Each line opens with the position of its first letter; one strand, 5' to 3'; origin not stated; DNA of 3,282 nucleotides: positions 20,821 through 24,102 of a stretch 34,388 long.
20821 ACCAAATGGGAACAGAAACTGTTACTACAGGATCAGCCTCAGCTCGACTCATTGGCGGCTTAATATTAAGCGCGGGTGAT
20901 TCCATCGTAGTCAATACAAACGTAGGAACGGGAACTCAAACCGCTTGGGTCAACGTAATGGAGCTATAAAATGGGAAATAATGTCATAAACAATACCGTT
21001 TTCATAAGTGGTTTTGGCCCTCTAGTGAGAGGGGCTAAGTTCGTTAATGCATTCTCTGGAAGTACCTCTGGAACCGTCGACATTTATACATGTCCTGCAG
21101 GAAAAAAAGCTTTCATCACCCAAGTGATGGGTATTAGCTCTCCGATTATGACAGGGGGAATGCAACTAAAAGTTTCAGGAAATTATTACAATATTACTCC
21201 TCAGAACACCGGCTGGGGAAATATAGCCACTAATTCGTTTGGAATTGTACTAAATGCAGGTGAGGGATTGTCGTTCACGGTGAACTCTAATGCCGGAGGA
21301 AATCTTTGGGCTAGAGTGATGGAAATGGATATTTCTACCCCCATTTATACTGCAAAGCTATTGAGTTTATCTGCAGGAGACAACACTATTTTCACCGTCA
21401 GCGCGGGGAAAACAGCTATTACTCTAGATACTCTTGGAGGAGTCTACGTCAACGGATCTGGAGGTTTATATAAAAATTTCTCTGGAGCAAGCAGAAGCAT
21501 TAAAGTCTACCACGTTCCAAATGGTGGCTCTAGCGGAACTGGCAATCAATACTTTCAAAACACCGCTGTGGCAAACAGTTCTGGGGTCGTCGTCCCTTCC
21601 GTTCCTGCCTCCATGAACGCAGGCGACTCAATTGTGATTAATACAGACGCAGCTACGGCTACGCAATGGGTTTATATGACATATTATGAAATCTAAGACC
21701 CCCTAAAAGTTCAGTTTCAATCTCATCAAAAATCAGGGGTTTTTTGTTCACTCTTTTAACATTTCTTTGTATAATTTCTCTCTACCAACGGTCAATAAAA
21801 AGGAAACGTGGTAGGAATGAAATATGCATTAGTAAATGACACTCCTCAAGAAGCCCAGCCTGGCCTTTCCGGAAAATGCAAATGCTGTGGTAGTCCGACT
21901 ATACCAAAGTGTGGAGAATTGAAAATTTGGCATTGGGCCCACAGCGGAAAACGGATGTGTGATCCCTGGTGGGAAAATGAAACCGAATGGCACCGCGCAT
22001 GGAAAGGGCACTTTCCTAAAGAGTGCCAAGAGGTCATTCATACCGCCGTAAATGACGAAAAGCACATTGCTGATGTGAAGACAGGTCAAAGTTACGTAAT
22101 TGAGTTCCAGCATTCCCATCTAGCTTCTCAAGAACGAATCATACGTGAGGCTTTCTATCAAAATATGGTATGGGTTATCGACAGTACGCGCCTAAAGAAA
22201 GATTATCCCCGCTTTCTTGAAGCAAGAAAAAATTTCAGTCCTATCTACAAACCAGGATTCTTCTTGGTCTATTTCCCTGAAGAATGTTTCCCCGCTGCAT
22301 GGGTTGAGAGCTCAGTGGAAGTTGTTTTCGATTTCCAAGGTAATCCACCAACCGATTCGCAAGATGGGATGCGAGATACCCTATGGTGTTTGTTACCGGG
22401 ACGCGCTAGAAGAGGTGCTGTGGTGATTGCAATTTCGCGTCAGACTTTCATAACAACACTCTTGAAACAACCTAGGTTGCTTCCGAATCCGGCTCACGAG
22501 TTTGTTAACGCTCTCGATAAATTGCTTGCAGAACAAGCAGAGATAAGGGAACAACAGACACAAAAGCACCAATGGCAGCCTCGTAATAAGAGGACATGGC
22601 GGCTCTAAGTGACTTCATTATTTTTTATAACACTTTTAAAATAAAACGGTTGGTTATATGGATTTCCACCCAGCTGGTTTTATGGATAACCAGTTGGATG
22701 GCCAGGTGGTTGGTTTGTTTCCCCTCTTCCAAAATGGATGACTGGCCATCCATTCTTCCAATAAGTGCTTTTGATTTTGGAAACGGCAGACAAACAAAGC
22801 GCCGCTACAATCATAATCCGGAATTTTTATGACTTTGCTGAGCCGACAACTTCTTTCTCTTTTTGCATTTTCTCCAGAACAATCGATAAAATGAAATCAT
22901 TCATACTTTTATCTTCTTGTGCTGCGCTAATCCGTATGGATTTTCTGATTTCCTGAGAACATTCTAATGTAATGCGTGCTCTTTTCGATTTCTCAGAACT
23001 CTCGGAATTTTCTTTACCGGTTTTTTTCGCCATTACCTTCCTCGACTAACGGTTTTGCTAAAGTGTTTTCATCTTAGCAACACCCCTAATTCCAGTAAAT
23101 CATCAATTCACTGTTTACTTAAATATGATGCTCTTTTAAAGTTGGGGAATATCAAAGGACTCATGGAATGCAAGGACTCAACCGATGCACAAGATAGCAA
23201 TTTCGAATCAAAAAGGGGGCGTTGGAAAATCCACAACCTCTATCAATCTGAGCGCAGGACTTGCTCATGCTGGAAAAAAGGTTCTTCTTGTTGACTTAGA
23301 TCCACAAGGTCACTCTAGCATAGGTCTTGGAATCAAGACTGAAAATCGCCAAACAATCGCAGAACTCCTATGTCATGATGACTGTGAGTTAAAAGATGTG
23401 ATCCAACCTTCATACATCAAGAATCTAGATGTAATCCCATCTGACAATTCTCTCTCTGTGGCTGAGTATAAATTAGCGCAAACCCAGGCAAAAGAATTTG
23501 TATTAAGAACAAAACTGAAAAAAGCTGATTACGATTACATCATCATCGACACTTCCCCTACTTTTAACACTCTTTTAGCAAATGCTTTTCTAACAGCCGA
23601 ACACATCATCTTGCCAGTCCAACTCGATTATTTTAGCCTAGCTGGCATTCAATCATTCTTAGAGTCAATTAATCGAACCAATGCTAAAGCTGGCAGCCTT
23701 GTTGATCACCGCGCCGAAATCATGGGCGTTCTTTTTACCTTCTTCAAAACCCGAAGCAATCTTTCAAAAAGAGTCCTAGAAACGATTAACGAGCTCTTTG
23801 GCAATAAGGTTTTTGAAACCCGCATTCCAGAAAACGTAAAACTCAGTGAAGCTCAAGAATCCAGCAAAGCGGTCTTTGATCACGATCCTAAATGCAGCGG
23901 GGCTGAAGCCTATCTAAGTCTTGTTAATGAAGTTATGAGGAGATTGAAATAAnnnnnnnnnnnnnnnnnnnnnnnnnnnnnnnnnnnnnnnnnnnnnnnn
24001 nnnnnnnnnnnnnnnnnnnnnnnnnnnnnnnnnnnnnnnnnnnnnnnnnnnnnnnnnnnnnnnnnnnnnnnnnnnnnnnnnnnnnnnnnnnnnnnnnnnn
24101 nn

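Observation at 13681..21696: Eight-kb block of ten consecutive fibre/spike-type genes built from four paralog families on one shared adaptor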

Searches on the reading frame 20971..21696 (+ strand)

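Call 6: search_protein_families(library=pfam, proteins=[window:20971-21696:+], max_evalue=1)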
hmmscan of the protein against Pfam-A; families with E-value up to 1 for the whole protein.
window:20971-21696:+ (241 aa): 0 families

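Call 7: search_protein_families(library=phrogs, proteins=[window:20971-21696:+], max_evalue=0.1)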
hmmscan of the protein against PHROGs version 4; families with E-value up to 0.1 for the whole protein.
window:20971-21696:+ (241 aa): 2 families
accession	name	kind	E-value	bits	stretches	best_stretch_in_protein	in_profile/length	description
phrog_8198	-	unknown function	0.056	13.7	0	28-52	162-186/262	-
phrog_20444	-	unknown function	0.091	14.1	0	157-228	38-109/122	-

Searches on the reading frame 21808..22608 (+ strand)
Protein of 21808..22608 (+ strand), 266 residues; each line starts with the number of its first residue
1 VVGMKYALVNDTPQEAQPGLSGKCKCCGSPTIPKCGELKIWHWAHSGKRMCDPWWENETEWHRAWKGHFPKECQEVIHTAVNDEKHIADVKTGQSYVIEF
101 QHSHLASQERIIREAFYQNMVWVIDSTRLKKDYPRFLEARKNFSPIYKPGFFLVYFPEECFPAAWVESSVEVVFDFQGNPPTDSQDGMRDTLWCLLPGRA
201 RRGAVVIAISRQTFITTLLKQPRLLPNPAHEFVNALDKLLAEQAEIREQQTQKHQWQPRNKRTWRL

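Call 16: search_protein_families(library=pfam, proteins=[window:21808-22608:+], max_evalue=0.01)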
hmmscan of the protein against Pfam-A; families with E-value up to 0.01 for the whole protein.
window:21808-22608:+ (266 aa): 2 families
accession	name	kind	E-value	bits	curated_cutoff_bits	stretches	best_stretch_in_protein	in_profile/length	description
PF25164.1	CoiA_N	-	2.8e-05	24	26.3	1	24-52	20-48/50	Competence protein CoiA, N-terminal domain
PF06054.18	CoiA_nuc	-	0.003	18.2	20.3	1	92-135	43-90/158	Competence protein CoiA, nuclease-like domain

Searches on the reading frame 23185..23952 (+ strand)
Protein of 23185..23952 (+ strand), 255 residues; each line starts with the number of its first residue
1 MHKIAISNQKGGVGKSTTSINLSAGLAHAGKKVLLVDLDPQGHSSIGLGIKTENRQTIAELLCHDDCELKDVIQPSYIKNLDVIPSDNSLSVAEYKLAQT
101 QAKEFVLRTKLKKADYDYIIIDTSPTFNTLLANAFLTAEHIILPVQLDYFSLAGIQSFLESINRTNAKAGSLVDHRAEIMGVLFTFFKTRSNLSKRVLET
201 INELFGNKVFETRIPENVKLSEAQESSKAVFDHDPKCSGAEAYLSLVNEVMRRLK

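Call 16: search_protein_families(library=pfam, proteins=[window:23185-23952:+], max_evalue=0.01)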
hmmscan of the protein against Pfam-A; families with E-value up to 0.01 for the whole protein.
window:23185-23952:+ (255 aa): 8 families
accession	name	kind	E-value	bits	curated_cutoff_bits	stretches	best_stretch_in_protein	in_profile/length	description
PF13614.12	AAA_31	-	2.1e-54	184.6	27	1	1-167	1-169/177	AAA domain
PF01656.29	CbiA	-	2.3e-24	86.2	25.4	1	4-228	1-123/125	CobQ/CobB/MinD/ParA nucleotide binding domain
PF00142.24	Fer4_NifH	-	9.6e-14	51.9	25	1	3-251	2-245/271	4Fe-4S iron sulfur cluster binding proteins, NifH/frxC family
PF10609.15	ParA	-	4.5e-13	49.6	27.1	1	2-250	4-245/246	NUBPL iron-transfer P-loop NTPase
PF09140.17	MipZ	-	7.9e-11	42.2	20.7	1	2-146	1-130/262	ATPase MipZ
PF02374.21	ArsA_ATPase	-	1.2e-09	38.3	24.3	1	8-130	7-139/305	Anion-transporting ATPase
PF06564.18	CBP_BcsQ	-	1.1e-07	32.1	21.3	1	1-148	1-148/234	Cellulose biosynthesis protein BcsQ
PF16575.11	CLP1_P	-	0.0016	18.8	26.6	1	12-44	4-35/188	mRNA cleavage and polyadenylation factor CLP1 P-loop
